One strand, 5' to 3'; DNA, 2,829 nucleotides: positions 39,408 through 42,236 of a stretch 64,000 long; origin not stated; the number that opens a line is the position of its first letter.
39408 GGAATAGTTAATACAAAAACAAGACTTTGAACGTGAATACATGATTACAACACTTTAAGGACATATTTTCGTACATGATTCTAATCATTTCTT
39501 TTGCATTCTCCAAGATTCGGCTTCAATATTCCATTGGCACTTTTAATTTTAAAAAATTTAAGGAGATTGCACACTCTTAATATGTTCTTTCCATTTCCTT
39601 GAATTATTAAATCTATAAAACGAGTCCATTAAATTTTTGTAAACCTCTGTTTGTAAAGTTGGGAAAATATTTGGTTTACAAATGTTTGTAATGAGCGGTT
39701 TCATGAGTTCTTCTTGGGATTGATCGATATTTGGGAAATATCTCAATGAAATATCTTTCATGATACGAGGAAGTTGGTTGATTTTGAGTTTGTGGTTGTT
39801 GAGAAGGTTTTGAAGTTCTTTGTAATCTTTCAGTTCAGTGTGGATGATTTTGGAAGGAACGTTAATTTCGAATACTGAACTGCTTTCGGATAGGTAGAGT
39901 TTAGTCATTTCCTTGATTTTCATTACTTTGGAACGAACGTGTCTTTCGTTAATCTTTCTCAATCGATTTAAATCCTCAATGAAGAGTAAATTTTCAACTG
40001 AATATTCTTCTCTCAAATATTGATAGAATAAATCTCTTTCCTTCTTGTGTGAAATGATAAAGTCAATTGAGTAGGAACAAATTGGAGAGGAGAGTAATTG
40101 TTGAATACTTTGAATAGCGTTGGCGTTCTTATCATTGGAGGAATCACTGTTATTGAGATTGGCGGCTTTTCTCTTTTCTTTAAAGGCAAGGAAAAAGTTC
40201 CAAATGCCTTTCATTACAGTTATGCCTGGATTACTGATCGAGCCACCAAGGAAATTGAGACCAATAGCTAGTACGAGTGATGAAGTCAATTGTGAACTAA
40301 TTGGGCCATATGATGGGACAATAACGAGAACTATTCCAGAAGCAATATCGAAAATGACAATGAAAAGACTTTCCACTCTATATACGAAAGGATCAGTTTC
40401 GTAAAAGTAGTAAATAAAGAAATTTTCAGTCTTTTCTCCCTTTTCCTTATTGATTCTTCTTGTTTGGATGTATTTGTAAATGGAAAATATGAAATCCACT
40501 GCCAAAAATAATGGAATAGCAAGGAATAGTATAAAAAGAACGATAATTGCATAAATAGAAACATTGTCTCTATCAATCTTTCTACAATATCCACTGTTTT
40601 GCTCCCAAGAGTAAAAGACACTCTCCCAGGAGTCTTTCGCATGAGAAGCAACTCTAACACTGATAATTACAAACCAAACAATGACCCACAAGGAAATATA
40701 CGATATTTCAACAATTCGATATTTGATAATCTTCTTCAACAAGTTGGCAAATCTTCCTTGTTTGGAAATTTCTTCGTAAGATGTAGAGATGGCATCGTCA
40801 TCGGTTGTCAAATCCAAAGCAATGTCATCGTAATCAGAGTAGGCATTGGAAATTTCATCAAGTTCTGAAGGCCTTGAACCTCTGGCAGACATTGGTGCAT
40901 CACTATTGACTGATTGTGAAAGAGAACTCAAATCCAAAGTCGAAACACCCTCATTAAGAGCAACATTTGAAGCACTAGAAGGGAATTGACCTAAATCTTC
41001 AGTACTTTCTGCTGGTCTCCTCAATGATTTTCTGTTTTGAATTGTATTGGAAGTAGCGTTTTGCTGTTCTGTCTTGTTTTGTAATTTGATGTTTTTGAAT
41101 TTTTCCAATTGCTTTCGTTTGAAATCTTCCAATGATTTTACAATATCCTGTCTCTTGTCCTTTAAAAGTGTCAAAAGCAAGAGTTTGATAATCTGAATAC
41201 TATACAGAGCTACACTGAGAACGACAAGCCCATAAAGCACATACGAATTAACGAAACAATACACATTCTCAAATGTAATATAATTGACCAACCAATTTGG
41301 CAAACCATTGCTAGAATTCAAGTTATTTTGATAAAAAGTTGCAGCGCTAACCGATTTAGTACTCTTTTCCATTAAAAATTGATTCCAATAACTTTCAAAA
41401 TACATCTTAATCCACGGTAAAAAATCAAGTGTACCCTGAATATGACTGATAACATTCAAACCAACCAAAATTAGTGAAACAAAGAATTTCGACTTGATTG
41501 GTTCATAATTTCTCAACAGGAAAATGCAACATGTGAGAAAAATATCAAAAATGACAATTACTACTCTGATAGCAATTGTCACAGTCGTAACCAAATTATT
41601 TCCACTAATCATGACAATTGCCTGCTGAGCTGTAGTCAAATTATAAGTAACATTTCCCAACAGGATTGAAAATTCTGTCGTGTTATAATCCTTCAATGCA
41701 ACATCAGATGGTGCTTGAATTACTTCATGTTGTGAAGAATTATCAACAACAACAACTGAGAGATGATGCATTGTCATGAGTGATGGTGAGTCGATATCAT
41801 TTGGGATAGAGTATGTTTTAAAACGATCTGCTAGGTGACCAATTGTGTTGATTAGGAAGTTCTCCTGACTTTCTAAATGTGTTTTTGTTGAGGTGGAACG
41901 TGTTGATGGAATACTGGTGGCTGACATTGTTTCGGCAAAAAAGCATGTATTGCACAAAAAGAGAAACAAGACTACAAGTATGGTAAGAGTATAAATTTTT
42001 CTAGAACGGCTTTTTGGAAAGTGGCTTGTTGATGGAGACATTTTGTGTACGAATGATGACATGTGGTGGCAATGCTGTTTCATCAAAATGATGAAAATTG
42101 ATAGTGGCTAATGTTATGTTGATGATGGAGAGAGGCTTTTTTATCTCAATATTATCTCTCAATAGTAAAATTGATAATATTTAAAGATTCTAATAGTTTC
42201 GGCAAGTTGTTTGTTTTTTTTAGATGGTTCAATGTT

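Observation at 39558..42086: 7TM receptor-like protein with a C-terminal RGS domain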

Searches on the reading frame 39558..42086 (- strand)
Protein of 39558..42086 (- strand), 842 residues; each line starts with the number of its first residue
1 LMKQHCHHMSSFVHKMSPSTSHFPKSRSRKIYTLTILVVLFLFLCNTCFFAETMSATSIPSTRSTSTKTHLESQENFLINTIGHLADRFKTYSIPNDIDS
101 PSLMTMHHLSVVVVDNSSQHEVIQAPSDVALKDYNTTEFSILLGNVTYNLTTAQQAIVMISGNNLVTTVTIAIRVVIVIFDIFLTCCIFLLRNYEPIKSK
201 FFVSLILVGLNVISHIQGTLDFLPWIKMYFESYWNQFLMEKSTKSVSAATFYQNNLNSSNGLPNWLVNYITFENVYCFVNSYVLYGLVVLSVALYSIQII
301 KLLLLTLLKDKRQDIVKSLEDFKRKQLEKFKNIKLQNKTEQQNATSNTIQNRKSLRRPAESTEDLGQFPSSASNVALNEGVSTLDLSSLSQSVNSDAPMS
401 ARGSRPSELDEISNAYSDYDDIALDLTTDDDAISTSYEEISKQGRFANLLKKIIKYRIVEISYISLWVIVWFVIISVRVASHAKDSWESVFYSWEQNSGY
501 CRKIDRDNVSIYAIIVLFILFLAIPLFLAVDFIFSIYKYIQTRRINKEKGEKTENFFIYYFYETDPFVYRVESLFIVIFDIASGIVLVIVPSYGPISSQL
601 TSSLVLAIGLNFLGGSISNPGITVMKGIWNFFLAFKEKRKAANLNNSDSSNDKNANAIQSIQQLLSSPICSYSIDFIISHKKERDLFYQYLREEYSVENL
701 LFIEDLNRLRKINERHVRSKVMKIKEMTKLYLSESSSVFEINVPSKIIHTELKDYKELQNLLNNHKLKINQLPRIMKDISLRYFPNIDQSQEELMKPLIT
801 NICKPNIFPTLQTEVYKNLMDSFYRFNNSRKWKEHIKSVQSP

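Call 3: search_protein_families(library=pfam, proteins=[window:39558-42086:-], max_evalue=1)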
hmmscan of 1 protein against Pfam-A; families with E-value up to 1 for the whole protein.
window:39558-42086:- (842 aa): 4 families
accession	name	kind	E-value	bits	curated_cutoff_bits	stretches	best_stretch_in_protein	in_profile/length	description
PF00615.24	RGS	-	6.5e-06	27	23.9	1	675-753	3-78/117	Regulator of G protein signaling domain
PF05393.16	Hum_adeno_E3A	-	0.089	13.4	22.9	0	266-313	20-67/100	Human adenovirus early E3A glycoprotein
PF01191.24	RNA_pol_Rpb5_C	-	0.093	13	23.5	1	754-777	16-39/73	RNA polymerase Rpb5, C-terminal domain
PF21523.3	ParM_N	-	0.13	12.8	27.4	1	658-732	47-119/159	Plasmid segregation protein ParM, C-terminal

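Call 5: find_homologous_proteins(query=window:39558-42083:-, max_evalue=0.001)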
Query window:39558-42083:- (841 aa): 2 proteins with E <= 0.001 among 8000 candidates.
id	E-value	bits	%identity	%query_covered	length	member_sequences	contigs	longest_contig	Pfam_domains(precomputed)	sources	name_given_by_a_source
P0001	0.0e+0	1729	100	94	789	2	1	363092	PF00615.25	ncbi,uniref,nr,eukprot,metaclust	ncbi:predicted protein [Naegleria gruberi]|uniref:Predicted protein n=1 Tax=Naegleria gruberi TaxID=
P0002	1.2e-199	683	50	76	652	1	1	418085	PF00615.25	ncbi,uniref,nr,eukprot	ncbi:predicted protein [Naegleria gruberi]|uniref:Predicted protein n=1 Tax=Naegleria gruberi TaxID=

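Call 22: predict_structure(protein=window:39561-41978:-)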
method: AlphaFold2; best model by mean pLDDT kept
length: 806 residues; sequences in the alignment: 1
mean_pLDDT: 41.9   pTM: 0.28
mean pLDDT of the five models: 41.9, 36.9, 35.8, 35.1, 31.0
residues with pLDDT >= 90: 0; 70-90: 0; 50-70: 143; < 50: 663
segments of 3 or more residues with pLDDT < 50: 1-133, 203-258, 267-269, 278-280, 313-511, 513-593, 595-600, 602-613, 615-645, 647-650, 655-753, 769-776, 778-780
pLDDT, mean of each block of 10 residues (from residue 1): 39 36 31 36 39 33 30 31 34 37 35 37 43 51 56 54 51 53 53 54 48 43 44 42 46 48 49 48 56 63 57 46 31 32 28 30 34 31 30 38 40 42 41 45 40 38 37 42 44 44 45 40 28 30 34 36 39 41 46 48 43 44 42 44 45 48 39 38 34 29 29 39 45 42 41 52 50 47 55 62 57
secondary structure, 60 per line:
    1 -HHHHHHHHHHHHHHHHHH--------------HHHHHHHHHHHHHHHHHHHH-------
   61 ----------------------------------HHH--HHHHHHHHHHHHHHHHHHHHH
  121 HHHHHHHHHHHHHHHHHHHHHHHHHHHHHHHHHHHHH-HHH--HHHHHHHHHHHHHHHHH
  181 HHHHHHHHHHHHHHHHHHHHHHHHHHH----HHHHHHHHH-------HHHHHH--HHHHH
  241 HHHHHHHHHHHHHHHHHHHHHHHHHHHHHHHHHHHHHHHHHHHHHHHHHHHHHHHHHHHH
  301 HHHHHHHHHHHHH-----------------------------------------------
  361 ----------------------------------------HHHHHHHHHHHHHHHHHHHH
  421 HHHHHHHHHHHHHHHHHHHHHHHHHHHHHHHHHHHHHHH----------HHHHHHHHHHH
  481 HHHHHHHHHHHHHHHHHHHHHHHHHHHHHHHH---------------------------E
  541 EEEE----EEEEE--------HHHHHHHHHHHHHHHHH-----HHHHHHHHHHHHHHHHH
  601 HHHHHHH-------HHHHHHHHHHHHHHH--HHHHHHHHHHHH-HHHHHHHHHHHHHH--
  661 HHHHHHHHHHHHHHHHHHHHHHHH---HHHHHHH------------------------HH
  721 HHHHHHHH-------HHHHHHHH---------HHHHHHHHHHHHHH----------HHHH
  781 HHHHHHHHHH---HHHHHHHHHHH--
elements in order (helices of 4 or more, strands of 3 or more residues): H2-19 H34-53 H100-157 H164-207 H212-220 H228-233 H236-313 H401-459 H470-512 E540-544 E549-553 H562-578 H584-607 H615-629 H632-643 H645-658 H661-684 H688-694 H719-728 H736-743 H753-766 H777-790 H794-804

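Call 23: find_encoding_contigs(protein=P0002, flank=6000, max_places=3)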
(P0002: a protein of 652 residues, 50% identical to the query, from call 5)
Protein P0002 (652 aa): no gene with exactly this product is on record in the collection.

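Call 24: find_related_loci(query=P0002, collection=genome_contigs, flank=6000)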
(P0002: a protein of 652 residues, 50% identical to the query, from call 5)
Query P0002 (652 aa) in genome_contigs; peptide patterns used: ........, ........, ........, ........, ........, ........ (x = any residue, [..] = any of these).
66 stretches matched a pattern, but none encodes a relative of the query by tblastn (E <= 1e-3).

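Call 54: search_protein_families(library=pfam, alignment_id=A2, max_evalue=10)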
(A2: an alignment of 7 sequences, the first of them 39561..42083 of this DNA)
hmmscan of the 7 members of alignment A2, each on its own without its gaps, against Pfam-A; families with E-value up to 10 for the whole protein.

A. member 1, window:39561-42083:- (841 aa): 5 families
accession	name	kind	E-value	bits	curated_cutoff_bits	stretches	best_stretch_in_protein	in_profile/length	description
PF00615.24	RGS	-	6.4e-06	27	23.9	1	674-751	3-77/117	Regulator of G protein signaling domain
PF05393.16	Hum_adeno_E3A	-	0.089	13.4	22.9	1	265-312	20-67/100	Human adenovirus early E3A glycoprotein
PF01191.24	RNA_pol_Rpb5_C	-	0.092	13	23.5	1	753-776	16-39/73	RNA polymerase Rpb5, C-terminal domain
PF21523.3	ParM_N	-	0.13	12.8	27.4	1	657-731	47-119/159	Plasmid segregation protein ParM, C-terminal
PF03960.21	ArsC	-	1.3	9.8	24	0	637-668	29-60/79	ArsC family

B. families by the number of members that match (of 7 scanned): 18 families
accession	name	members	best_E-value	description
PF00615.24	RGS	7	2.3e-08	Regulator of G protein signaling domain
PF01191.24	RNA_pol_Rpb5_C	2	0.026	RNA polymerase Rpb5, C-terminal domain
PF06143.16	Baculo_11_kDa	1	0.026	Baculovirus 11 kDa family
PF04226.18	Transgly_assoc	1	0.033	Transglycosylase associated protein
PF05393.16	Hum_adeno_E3A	1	0.089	Human adenovirus early E3A glycoprotein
PF20031.4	DUF6437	1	0.11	Family of unknown function (DUF6437)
PF21523.3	ParM_N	1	0.13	Plasmid segregation protein ParM, C-terminal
PF15550.11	Draxin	1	0.14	Draxin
PF12159.13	DUF3593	1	0.17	Protein of unknown function (DUF3593)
PF18409.7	Plk4_PB2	1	0.19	Polo-like Kinase 4 Polo Box 2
PF19610.4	DUF6115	1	0.38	Family of unknown function (DUF6115)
PF12177.13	Proho_convert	1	0.41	Prohormone convertase enzyme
PF21680.2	GIDA_C_1st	1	0.51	tRNA modifying enzyme MnmG/GidA C-terminal helical domain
PF23864.1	DUF7222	1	0.68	Domain of unknown function (DUF7222)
PF03960.21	ArsC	1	1.3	ArsC family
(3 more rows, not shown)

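Call 55: predict_structure(alignment_id=A4)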
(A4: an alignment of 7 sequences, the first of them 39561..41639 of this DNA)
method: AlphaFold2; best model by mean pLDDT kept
length: 693 residues; sequences in the alignment: 7
mean_pLDDT: 67.2   pTM: 0.46
mean pLDDT of the five models: 67.2, 67.1, 66.2, 65.1, 59.8
residues with pLDDT >= 90: 5; 70-90: 437; 50-70: 94; < 50: 157
segments of 3 or more residues with pLDDT < 50: 1-13, 185-295, 335-350, 496-505
pLDDT, mean of each block of 10 residues (from residue 1): 32 63 85 89 79 82 82 73 81 85 73 69 76 81 78 66 54 54 48 43 30 23 23 24 24 25 30 33 38 48 62 81 79 53 44 69 80 75 78 78 74 64 79 80 71 81 80 81 76 49 54 77 85 86 81 87 81 86 75 82 88 83 71 68 81 83 87 84 81 45
secondary structure, 60 per line:
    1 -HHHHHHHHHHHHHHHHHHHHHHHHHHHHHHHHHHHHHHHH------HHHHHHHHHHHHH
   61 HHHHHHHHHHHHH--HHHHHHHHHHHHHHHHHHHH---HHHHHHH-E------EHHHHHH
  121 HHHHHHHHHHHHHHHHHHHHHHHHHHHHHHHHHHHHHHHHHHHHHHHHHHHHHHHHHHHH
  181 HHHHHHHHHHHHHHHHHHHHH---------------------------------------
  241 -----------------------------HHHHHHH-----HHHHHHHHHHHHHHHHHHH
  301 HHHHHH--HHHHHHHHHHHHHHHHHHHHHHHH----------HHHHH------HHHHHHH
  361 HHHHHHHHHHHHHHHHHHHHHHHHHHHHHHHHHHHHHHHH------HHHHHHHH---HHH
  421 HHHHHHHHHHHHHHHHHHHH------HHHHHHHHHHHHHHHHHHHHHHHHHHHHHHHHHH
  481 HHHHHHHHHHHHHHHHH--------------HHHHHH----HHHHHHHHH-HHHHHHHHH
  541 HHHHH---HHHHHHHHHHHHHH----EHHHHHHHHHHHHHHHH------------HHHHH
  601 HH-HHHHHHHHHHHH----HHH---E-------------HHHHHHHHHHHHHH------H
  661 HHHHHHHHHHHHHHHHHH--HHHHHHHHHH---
elements in order (helices of 4 or more, strands of 3 or more residues): H2-41 H48-73 H76-95 H99-105 H115-201 H270-276 H282-306 H309-332 H343-347 H354-400 H407-414 H418-440 H447-497 H512-517 H522-530 H532-545 H549-562 H568-583 H596-602 H604-615 H640-653 H660-678 H681-690

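Call 59: fold_search(model_id=the predicted structure, library=pdb)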
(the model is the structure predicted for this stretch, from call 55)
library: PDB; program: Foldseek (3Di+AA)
matches with E <= 10: 69; with E <= 0.001: 0
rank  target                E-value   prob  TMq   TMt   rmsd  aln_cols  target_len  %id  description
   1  1fqk_B                3.6e-02  1.00  0.15  0.67   3.5       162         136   22  CRYSTAL STRUCTURE OF THE HETERODIMERIC COMPLEX OF THE RGS DOMAIN OF RGS9, AND THE GT/I1 CHIMERA ALPHA SUBUNIT [(RGS9)- (released 2001-02-28)
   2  1fqi                  3.6e-02  1.00  0.11  0.52  18.9       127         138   25  RGS9 RGS DOMAIN (released 2001-02-28)
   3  2ode_B                3.8e-02  1.00  0.16  0.77   3.8       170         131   19  Crystal structure of the heterodimeric complex of human RGS8 and activated Gi alpha 3 (released 2007-02-06)
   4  2bv1_B                4.8e-02  1.00  0.12  0.57  10.0       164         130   17  Regulator of G-protein Signalling 1 (Human) (released 2005-06-27)
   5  6am3_A                5.2e-02  0.99  0.12  0.49   9.9       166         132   22  Regulator of G protein signaling (RGS) 17 in complex with Ca2+ (released 2019-02-13)
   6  6am3_X                6.2e-02  1.00  0.17  0.71   5.1       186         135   22  Regulator of G protein signaling (RGS) 17 in complex with Ca2+ (released 2019-02-13)
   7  2bv1_A                6.5e-02  1.00  0.17  0.79   3.6       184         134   16  Regulator of G-protein Signalling 1 (Human) (released 2005-06-27)
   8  2ode_D                6.8e-02  1.00  0.15  0.84   4.0       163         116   19  Crystal structure of the heterodimeric complex of human RGS8 and activated Gi alpha 3 (released 2007-02-06)
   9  1fqj_E                7.5e-02  1.00  0.16  0.68   5.8       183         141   20  CRYSTAL STRUCTURE OF THE HETEROTRIMERIC COMPLEX OF THE RGS DOMAIN OF RGS9, THE GAMMA SUBUNIT OF PHOSPHODIESTERASE AND  (released 2001-02-28)
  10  1fqk_D                9.4e-02  1.00  0.14  0.63   5.1       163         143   22  CRYSTAL STRUCTURE OF THE HETERODIMERIC COMPLEX OF THE RGS DOMAIN OF RGS9, AND THE GT/I1 CHIMERA ALPHA SUBUNIT [(RGS9)- (released 2001-02-28)
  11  1fqj_B                1.2e-01  1.00  0.15  0.68   3.6       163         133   22  CRYSTAL STRUCTURE OF THE HETEROTRIMERIC COMPLEX OF THE RGS DOMAIN OF RGS9, THE GAMMA SUBUNIT OF PHOSPHODIESTERASE AND  (released 2001-02-28)
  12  4ekd_B                1.2e-01  1.00  0.16  0.76   2.5       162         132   14  Structure of human regulator of G protein signaling 2 (RGS2) in complex with murine Galpha-q(R183C) (released 2013-01-30)
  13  2jnu_MODEL_1_A        1.5e-01  1.00  0.15  0.66   6.6       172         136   17  Solution structure of the RGS domain of human RGS14 (released 2007-02-27)
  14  3c7l_A                1.9e-01  1.00  0.15  0.78   3.7       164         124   16  Molecular architecture of Galphao and the structural basis for RGS16-mediated deactivation (released 2008-05-06)
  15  1agr_E                2.4e-01  1.00  0.15  0.72   5.0       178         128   20  COMPLEX OF ALF4-ACTIVATED GI-ALPHA-1 WITH RGS4 (released 1997-06-16)
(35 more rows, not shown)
